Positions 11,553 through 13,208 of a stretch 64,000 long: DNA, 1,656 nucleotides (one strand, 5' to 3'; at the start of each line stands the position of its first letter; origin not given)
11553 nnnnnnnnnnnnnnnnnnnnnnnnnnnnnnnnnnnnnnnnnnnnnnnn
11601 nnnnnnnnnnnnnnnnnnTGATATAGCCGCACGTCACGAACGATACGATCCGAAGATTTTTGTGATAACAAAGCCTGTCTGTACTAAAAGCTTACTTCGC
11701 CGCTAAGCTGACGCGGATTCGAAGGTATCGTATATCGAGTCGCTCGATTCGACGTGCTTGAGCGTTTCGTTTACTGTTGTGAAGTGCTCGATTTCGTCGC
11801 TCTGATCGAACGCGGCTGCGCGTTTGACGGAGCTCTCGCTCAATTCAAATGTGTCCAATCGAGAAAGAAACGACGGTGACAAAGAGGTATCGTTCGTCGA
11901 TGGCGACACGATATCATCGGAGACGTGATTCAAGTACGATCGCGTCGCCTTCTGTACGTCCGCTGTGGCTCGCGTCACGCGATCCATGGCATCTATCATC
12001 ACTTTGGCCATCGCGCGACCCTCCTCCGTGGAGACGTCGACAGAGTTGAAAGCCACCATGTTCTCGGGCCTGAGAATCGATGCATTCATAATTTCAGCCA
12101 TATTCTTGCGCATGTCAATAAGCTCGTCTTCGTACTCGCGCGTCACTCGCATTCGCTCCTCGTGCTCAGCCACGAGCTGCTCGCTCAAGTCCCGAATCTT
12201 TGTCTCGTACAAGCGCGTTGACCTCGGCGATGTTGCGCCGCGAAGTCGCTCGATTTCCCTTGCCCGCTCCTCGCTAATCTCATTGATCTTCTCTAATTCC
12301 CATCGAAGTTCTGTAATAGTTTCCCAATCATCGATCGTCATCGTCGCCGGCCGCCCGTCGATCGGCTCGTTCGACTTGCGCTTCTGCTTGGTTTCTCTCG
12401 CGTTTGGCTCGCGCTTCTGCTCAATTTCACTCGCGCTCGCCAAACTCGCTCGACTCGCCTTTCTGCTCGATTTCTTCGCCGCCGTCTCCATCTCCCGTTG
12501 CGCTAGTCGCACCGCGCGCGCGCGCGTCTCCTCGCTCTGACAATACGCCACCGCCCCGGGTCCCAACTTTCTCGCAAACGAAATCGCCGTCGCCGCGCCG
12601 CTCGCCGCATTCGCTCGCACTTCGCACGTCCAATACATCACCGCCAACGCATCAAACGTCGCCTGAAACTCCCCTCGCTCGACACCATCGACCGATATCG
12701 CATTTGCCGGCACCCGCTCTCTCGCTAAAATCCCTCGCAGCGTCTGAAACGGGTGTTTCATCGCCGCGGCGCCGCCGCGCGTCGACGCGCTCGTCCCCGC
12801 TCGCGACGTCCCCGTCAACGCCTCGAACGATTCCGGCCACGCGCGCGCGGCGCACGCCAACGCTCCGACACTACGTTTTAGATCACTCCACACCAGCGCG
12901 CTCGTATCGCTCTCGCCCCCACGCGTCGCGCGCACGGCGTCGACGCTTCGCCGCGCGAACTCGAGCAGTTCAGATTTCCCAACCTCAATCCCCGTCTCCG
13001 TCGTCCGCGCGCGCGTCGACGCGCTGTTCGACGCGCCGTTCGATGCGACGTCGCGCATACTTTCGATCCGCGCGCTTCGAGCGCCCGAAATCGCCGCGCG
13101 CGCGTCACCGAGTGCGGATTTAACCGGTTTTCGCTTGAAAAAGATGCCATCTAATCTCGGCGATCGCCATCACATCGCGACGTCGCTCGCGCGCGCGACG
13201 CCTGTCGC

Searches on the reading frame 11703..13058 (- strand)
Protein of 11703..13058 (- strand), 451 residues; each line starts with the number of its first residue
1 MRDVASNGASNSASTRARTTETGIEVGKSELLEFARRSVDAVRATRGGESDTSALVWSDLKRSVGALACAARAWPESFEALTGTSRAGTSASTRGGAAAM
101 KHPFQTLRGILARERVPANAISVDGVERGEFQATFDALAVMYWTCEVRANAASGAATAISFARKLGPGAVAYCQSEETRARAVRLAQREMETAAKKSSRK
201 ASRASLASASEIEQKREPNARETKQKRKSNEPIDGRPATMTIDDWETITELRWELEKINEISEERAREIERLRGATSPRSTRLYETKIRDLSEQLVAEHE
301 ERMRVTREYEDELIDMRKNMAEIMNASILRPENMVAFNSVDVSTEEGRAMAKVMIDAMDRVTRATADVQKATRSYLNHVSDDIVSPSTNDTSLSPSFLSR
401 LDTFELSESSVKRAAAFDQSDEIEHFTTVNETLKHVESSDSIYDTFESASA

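Call 16: search_protein_families(library=pfam, proteins=[window:11703-13058:-], max_evalue=0.001)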
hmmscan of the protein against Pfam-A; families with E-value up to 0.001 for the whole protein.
window:11703-13058:- (451 aa): 0 families

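Call 20: find_encoding_contigs(protein=window:11703-13058:-, flank=10000, max_places=10)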
Protein window:11703-13058:- (451 aa): 4 contigs read that carry it; 4 places shown.
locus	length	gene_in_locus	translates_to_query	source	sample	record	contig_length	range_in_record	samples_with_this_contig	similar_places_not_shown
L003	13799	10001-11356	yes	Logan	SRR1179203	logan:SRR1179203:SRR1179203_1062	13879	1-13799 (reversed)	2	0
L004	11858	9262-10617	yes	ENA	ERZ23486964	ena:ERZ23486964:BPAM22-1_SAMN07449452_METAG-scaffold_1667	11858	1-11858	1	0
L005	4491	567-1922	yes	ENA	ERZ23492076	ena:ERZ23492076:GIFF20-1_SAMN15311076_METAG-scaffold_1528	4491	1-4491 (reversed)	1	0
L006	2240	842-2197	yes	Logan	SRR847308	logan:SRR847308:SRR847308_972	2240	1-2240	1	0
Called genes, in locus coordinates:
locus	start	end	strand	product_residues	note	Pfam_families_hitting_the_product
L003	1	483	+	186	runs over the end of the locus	?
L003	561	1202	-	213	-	-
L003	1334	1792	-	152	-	-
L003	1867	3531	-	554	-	PF01504:PIP5K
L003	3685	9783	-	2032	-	PF00581:Rhodanese, PF19798:Sulfotransfer_5 (weak), PF00501:AMP-binding, PF00550:PP-binding, PF01370:Epimerase (weak), PF07993:NAD_binding_4, PF08240:ADH_N, PF00107:ADH_zinc_N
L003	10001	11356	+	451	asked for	-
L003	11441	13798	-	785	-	?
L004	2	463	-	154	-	?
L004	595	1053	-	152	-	-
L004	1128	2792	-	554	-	PF01504:PIP5K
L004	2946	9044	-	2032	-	PF00581:Rhodanese, PF19798:Sulfotransfer_5 (weak), PF00501:AMP-binding, PF00550:PP-binding, PF01370:Epimerase (weak), PF07993:NAD_binding_4, PF08240:ADH_N, PF00107:ADH_zinc_N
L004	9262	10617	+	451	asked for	-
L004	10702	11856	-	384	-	?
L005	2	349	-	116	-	?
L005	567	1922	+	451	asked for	-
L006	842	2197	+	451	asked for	-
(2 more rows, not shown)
